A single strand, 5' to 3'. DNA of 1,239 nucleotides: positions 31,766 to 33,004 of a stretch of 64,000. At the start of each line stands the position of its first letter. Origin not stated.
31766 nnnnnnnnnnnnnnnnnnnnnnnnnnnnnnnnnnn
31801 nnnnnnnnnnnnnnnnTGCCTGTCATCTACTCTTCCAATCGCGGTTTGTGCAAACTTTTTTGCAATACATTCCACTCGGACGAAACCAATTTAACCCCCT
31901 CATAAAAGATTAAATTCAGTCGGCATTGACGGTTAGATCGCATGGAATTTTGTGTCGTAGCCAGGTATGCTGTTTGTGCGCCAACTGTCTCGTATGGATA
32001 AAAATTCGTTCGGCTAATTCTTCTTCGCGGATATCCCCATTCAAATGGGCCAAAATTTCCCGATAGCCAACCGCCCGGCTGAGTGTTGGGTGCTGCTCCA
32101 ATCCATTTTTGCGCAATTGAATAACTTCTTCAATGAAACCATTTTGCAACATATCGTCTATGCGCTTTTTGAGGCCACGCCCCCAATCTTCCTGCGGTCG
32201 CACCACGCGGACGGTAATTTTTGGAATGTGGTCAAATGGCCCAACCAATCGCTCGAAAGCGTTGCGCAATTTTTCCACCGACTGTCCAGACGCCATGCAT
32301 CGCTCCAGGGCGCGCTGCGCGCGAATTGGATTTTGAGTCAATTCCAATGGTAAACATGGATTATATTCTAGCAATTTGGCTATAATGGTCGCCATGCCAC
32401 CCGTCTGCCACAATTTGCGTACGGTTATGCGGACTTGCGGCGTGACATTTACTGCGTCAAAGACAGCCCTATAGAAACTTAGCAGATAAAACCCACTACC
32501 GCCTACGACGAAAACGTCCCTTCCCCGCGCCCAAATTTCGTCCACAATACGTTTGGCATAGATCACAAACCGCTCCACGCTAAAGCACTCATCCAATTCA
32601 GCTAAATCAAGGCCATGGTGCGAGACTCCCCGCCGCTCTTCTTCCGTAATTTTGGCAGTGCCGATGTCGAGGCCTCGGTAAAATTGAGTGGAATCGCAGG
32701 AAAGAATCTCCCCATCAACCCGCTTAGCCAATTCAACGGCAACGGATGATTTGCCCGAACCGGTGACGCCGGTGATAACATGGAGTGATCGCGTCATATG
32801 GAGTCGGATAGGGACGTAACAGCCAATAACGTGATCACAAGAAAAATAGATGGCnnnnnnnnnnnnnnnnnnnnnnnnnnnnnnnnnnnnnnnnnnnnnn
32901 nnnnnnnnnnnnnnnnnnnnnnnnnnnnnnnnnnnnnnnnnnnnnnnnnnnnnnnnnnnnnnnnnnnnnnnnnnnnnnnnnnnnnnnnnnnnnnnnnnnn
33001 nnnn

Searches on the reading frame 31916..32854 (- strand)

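Call 47: search_protein_families(library=pfam, proteins=[window:31916-32854:-], max_evalue=0.0001)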
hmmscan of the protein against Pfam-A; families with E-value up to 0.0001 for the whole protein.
window:31916-32854:- (312 aa): 2 families
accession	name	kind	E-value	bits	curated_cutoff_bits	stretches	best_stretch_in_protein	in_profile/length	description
PF01715.23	IPPT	-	1.3e-54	185.9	23.6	1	57-302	1-243/243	IPP transferase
PF01745.22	IPT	-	6.8e-10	39.2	20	1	23-130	2-109/233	Isopentenyl transferase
